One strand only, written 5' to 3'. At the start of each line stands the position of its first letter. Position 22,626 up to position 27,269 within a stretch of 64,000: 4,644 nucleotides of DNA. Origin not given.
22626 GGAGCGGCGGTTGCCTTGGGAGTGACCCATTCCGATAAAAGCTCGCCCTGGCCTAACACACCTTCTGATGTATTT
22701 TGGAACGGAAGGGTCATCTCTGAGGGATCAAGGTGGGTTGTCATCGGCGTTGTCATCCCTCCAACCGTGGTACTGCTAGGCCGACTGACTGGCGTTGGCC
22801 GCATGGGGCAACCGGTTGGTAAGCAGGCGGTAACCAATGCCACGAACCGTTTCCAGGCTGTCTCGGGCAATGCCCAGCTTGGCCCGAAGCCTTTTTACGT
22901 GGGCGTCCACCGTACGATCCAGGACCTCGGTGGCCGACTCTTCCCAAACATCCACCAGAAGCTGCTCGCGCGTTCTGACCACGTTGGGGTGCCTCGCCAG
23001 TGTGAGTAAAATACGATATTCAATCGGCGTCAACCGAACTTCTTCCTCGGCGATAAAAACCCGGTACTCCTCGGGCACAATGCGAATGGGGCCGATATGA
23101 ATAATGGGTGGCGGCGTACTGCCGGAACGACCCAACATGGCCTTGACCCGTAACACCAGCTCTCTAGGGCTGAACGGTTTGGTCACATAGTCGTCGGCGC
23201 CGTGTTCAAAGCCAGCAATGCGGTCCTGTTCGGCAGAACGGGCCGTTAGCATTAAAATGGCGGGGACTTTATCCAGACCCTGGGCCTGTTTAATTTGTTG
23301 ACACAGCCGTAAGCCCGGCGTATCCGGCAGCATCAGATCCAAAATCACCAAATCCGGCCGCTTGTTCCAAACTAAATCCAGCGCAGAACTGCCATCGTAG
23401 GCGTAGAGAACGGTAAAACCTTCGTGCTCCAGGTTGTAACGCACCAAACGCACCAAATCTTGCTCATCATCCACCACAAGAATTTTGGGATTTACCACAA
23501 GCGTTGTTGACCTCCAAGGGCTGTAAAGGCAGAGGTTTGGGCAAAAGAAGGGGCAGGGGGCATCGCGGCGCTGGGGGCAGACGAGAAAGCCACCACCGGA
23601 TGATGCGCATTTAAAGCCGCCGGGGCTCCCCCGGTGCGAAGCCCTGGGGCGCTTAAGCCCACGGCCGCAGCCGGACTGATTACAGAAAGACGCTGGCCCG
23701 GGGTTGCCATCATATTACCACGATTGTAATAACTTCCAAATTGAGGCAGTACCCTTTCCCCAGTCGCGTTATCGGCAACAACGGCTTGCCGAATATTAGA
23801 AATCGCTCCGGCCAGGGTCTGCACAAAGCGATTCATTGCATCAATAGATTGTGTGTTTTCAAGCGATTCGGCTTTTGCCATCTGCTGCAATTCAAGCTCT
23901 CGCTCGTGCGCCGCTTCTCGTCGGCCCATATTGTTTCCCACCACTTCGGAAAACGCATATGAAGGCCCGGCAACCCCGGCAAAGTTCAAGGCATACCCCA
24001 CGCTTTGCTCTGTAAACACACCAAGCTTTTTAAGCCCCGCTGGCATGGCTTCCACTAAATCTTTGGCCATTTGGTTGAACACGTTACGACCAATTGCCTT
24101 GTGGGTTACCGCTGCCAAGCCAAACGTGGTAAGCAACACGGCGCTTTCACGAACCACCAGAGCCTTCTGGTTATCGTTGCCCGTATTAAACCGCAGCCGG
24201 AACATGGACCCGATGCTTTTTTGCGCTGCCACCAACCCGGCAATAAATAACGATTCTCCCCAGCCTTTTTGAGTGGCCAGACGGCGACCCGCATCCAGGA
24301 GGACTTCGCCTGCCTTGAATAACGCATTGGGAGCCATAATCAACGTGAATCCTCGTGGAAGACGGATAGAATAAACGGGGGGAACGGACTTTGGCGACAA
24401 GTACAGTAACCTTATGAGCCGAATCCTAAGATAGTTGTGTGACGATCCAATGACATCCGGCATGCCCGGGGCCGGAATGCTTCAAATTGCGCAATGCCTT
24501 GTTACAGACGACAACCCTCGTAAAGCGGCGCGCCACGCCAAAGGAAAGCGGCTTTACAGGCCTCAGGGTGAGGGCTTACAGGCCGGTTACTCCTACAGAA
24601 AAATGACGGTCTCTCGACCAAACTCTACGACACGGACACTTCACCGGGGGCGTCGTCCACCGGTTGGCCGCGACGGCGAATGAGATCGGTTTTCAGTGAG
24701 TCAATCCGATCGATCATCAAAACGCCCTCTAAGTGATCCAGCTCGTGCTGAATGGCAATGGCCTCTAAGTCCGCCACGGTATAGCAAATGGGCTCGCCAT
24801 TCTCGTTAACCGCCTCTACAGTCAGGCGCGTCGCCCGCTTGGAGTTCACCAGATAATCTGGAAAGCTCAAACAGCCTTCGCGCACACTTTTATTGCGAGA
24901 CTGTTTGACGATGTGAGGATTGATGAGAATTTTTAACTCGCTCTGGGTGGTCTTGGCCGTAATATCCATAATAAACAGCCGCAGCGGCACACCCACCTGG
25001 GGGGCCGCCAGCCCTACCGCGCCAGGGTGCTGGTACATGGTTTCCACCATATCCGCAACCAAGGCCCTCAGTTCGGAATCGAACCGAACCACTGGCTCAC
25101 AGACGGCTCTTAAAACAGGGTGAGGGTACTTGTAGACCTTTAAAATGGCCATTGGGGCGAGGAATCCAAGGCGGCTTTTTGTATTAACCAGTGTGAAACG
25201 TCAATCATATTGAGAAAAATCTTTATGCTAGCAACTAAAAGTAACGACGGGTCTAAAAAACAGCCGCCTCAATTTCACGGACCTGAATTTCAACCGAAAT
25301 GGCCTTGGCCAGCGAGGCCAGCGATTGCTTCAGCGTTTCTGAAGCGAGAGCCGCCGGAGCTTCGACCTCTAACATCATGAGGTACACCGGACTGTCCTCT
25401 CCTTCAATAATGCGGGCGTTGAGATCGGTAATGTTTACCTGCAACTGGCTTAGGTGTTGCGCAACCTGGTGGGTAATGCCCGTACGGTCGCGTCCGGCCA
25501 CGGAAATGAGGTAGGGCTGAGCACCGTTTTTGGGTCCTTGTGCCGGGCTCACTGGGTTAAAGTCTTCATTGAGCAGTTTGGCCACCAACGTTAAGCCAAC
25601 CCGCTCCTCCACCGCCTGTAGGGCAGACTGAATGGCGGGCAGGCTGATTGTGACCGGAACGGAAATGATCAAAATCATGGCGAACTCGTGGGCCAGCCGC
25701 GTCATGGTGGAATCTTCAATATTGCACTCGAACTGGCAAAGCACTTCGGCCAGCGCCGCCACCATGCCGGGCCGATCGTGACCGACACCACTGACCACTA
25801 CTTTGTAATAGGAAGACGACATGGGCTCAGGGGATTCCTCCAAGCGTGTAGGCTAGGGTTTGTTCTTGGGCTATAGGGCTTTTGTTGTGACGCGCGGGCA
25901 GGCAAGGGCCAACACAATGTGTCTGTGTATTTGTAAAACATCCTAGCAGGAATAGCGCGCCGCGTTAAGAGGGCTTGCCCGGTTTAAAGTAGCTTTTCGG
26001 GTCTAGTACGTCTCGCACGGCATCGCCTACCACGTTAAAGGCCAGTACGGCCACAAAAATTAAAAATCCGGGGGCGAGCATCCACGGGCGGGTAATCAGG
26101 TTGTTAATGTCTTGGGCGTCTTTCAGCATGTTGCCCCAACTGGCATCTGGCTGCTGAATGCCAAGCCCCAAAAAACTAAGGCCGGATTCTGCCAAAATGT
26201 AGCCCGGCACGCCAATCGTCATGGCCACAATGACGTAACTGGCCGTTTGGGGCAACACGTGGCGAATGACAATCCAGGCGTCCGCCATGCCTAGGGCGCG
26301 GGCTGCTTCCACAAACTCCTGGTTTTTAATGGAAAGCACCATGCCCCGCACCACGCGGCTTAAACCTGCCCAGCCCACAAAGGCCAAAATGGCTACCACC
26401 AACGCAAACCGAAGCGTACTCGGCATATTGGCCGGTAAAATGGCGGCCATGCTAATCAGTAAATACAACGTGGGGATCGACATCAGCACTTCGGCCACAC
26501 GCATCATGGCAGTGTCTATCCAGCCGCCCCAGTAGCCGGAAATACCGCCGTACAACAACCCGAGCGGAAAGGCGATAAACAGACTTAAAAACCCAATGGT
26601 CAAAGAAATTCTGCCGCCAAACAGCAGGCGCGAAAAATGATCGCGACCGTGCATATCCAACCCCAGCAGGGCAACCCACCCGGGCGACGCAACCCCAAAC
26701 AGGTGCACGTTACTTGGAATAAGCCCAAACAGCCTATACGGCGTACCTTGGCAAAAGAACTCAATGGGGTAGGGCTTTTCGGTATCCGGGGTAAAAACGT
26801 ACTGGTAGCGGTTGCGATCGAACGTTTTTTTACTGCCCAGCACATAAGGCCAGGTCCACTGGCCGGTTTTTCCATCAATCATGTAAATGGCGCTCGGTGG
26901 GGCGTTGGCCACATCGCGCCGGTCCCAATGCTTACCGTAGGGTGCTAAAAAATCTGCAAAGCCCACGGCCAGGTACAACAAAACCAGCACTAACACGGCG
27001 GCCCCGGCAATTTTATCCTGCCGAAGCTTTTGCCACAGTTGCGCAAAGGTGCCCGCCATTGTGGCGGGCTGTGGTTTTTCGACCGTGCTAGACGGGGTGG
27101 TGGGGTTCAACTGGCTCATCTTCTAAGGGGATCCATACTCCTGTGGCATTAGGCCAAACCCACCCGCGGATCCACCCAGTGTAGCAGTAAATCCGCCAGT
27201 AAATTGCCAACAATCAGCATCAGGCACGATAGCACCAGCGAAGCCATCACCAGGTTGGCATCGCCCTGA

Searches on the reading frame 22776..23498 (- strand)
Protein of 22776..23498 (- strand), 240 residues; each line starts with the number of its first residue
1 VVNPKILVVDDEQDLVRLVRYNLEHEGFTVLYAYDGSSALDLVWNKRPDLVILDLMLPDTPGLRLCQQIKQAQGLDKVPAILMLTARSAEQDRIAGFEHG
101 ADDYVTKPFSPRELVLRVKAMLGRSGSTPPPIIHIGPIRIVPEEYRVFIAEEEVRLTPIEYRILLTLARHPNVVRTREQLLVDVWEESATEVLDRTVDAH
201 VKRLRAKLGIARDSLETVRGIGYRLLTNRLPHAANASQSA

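Call 51: search_protein_families(library=pfam, proteins=[window:22776-23498:-], max_evalue=0.00001)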
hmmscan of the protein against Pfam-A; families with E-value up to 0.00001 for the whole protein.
window:22776-23498:- (240 aa): 2 families
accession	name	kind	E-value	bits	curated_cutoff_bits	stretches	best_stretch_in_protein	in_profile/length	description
PF00072.30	Response_reg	-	3.2e-29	101.8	30.2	1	6-118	1-110/111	Response regulator receiver domain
PF00486.34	Trans_reg_C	-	4.8e-22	78.3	26.2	1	152-225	2-77/77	Transcriptional regulatory protein, C terminal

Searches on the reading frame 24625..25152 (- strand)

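Call 51: search_protein_families(library=pfam, proteins=[window:24625-25152:-], max_evalue=0.00001)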
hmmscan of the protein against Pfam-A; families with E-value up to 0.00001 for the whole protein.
window:24625-25152:- (175 aa): 1 family
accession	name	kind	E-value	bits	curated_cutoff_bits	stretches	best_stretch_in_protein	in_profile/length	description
PF01327.26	Pep_deformylase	-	8.3e-51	172.1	22.8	1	4-154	2-154/156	Polypeptide deformylase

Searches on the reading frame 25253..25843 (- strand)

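Call 86: search_protein_families(library=pfam, proteins=[window:25253-25843:-], max_evalue=0.01)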
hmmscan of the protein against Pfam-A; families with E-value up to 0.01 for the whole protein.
window:25253-25843:- (196 aa): 6 families
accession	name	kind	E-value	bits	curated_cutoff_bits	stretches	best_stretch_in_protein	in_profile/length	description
PF13740.12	ACT_6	-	2.7e-25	88.5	23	2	15-87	3-74/76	ACT domain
PF13291.12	ACT_4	-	9.9e-10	39.4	27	2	109-163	5-59/80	ACT domain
PF01842.31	ACT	-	4.2e-08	33.2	27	1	112-160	2-48/66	ACT domain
PF21086.3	ACT_PSP_2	-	2.7e-05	24.6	24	1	125-188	18-76/77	ACT domain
PF22629.2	ACT_AHAS_ss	-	0.00024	21.6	27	0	113-173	1-57/67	AHAS small subunit-like ACT domain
PF13840.12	ACT_7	-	0.0081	16.4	27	0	12-36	6-32/65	ACT domain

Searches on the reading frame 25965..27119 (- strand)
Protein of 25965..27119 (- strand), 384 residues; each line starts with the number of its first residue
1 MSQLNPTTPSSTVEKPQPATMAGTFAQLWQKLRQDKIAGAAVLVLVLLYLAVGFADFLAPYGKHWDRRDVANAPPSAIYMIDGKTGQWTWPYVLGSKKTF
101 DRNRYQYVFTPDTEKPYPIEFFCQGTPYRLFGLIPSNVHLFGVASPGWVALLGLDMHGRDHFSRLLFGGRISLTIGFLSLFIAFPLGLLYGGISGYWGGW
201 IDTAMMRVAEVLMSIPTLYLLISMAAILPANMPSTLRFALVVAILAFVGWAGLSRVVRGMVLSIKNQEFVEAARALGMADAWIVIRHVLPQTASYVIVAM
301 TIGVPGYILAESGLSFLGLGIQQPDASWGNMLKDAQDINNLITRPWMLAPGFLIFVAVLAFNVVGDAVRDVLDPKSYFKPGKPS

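Call 21: search_protein_families(library=pfam, proteins=[window:25965-27119:-], max_evalue=0.00001)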
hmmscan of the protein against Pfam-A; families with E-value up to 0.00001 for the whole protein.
window:25965-27119:- (384 aa): 2 families
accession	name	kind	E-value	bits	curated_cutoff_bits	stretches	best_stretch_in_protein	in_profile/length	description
PF00528.27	BPD_transp_1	-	3.2e-29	102.4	26.4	1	187-375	1-181/184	Binding-protein-dependent transport system inner membrane component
PF12911.12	OppC_N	-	8.3e-08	32.4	23.9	1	26-75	4-53/53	N-terminal TM domain of oligopeptide transport permease C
